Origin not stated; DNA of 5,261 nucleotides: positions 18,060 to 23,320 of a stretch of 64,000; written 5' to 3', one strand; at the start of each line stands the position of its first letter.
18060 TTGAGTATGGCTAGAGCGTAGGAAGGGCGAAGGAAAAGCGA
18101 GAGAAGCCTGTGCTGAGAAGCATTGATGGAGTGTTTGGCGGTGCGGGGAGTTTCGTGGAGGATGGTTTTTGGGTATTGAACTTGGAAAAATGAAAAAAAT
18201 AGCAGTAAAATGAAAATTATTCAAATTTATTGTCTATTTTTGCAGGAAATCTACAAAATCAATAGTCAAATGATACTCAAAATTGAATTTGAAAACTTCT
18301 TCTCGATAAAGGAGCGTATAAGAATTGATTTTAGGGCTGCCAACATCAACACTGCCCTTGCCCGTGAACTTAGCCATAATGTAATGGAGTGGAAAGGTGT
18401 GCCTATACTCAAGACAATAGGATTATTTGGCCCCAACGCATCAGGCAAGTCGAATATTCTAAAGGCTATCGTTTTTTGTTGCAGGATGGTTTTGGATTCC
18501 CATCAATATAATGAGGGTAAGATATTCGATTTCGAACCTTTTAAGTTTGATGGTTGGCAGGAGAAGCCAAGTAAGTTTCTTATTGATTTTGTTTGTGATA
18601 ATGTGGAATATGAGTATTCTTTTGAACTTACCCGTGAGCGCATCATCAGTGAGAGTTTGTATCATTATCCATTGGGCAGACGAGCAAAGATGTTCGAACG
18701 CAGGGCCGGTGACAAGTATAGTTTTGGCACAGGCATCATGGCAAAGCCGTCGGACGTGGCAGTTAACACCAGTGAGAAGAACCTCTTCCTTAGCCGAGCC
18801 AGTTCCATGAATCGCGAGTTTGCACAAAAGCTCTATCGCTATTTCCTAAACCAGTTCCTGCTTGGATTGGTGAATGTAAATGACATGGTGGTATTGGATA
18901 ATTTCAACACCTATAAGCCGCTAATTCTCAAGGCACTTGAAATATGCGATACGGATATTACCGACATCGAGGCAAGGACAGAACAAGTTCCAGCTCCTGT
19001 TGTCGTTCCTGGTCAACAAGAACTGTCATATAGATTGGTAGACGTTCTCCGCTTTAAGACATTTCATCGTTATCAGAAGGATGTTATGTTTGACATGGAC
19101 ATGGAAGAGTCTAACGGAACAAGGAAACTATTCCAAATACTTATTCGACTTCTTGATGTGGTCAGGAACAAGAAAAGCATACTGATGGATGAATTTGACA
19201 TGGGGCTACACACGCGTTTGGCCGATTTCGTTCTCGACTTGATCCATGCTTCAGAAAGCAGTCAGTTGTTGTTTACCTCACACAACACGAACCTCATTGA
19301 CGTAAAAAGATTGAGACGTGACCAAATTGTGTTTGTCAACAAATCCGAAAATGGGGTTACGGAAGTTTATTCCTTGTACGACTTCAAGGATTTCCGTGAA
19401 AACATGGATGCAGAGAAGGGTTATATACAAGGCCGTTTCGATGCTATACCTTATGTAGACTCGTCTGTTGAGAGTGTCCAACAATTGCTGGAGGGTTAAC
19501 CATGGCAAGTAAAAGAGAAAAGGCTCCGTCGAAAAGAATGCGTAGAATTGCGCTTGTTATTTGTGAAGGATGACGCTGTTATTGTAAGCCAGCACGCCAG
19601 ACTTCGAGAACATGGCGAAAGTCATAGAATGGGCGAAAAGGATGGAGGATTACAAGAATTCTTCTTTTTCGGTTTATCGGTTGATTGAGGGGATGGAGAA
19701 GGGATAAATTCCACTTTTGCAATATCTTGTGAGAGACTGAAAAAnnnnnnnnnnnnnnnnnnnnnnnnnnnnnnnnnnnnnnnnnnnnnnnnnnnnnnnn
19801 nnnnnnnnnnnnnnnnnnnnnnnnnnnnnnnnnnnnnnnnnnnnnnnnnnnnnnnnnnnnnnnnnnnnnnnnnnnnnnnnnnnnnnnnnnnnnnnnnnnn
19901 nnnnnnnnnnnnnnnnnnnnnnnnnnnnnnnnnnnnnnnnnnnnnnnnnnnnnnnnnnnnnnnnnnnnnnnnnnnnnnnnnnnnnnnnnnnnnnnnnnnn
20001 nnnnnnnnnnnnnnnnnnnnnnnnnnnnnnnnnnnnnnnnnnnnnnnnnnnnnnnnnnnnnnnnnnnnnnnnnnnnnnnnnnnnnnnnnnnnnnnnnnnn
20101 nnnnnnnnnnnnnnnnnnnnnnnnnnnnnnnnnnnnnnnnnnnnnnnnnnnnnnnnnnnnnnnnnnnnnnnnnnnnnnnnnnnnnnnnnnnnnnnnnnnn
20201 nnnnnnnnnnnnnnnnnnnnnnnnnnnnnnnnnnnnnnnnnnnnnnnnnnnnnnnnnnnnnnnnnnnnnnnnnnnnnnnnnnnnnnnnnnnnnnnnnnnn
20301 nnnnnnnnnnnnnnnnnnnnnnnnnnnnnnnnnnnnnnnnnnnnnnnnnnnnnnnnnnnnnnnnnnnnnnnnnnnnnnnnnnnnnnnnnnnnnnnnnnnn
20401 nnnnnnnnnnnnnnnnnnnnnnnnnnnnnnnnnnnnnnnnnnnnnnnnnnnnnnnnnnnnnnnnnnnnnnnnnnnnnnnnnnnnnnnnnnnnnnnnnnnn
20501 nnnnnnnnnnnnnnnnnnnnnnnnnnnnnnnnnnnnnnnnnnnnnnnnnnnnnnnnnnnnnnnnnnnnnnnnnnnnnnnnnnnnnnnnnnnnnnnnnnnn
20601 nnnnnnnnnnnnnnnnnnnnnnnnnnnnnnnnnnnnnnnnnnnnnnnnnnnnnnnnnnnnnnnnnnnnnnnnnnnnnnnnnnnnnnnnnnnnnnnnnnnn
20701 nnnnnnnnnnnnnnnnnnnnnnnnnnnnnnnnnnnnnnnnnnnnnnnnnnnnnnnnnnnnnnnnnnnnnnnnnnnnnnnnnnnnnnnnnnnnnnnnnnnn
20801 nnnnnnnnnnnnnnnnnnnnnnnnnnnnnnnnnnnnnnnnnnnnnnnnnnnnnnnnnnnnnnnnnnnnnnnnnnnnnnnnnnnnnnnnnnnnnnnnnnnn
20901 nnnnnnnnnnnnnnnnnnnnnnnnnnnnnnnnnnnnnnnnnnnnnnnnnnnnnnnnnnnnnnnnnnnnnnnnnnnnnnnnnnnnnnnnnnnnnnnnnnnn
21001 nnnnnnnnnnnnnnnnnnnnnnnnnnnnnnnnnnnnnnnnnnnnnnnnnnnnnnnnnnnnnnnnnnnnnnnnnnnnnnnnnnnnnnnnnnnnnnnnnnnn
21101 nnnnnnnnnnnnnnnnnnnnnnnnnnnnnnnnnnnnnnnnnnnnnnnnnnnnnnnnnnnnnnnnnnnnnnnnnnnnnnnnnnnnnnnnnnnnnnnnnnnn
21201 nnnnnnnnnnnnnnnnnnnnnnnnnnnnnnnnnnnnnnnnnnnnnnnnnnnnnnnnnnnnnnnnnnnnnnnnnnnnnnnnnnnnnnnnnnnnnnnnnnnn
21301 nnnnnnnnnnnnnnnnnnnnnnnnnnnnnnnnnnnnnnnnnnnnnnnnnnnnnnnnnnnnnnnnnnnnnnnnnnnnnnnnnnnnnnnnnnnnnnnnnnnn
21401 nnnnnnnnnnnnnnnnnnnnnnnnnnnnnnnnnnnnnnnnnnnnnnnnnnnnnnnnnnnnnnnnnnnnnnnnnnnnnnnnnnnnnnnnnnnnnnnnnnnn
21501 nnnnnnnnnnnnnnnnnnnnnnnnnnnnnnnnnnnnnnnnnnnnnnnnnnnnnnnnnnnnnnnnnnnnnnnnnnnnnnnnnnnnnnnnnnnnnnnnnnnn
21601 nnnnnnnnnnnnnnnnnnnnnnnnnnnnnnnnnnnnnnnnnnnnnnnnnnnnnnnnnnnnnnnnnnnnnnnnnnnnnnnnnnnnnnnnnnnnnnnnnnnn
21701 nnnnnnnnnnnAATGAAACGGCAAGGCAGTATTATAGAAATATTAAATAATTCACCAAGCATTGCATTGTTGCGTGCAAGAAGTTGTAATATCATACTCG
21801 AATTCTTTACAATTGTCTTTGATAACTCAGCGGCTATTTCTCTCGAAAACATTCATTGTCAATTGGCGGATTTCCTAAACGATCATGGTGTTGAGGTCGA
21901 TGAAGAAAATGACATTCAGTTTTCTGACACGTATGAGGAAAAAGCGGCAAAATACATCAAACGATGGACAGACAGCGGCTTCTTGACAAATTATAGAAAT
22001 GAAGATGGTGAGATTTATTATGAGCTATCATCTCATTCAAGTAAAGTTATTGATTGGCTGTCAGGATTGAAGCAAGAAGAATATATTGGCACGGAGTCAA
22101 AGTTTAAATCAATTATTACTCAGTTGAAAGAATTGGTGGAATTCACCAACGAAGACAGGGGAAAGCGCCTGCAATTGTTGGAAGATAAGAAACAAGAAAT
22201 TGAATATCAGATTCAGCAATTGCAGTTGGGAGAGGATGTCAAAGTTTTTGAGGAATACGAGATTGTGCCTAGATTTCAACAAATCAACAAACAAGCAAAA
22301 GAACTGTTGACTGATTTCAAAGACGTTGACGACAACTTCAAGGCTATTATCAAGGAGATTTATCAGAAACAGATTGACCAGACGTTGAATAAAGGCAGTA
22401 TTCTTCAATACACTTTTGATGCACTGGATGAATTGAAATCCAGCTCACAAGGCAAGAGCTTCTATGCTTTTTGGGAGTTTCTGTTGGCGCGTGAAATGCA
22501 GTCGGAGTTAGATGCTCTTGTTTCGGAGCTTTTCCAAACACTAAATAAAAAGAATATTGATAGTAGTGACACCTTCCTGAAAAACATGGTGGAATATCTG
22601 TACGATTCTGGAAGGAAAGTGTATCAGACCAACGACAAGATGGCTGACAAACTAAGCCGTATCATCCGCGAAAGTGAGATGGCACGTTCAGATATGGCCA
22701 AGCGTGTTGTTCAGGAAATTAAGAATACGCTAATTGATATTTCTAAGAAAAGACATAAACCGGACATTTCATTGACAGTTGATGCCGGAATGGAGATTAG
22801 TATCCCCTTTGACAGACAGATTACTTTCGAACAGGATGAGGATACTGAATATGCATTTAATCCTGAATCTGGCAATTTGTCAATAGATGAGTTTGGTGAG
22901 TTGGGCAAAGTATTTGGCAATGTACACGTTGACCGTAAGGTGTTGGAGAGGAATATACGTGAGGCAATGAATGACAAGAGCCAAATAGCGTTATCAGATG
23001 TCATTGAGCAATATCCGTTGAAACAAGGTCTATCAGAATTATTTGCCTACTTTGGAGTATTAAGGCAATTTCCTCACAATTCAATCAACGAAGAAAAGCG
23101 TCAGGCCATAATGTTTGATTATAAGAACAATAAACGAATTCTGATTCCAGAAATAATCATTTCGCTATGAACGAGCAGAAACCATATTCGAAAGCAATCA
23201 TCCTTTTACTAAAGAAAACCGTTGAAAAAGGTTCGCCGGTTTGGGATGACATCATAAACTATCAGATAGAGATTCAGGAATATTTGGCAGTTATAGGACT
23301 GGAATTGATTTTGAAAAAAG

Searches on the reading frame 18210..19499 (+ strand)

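Call 76: search_protein_families(library=pfam, proteins=[window:18210-19499:+], max_evalue=0.0001)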
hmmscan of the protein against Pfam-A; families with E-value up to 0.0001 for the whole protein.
window:18210-19499:+ (429 aa): 2 families
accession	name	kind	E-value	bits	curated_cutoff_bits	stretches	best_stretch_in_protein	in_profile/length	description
PF13304.12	AAA_21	-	1e-28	101.7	27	1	71-364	3-304/304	AAA domain, putative AbiEii toxin, Type IV TA system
PF02463.25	SMC_N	-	2.3e-07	30.9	40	0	71-90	28-47/220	RecF/RecN/SMC N terminal domain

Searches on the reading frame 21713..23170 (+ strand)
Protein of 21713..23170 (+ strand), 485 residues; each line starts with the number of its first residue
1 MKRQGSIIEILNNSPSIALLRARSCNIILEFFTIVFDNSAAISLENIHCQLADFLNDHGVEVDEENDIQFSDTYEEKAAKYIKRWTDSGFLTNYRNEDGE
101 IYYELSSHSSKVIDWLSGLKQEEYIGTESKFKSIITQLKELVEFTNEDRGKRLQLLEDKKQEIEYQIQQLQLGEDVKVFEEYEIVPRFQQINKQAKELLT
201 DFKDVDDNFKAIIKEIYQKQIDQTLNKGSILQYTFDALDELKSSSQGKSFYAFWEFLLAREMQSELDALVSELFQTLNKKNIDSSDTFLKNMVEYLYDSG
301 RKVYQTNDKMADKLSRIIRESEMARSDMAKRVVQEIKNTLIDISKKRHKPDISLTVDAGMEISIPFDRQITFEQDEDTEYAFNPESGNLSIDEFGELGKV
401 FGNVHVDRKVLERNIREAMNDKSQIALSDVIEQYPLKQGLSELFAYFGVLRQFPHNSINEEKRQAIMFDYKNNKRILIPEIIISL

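Call 76: search_protein_families(library=pfam, proteins=[window:21713-23170:+], max_evalue=0.0001)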
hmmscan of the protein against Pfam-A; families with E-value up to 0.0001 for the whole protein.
window:21713-23170:+ (485 aa): 1 family
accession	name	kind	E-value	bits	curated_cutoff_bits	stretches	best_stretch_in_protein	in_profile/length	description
PF11855.13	DUF3375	-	9.9e-93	312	28.6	1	11-481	3-472/474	Protein of unknown function (DUF3375)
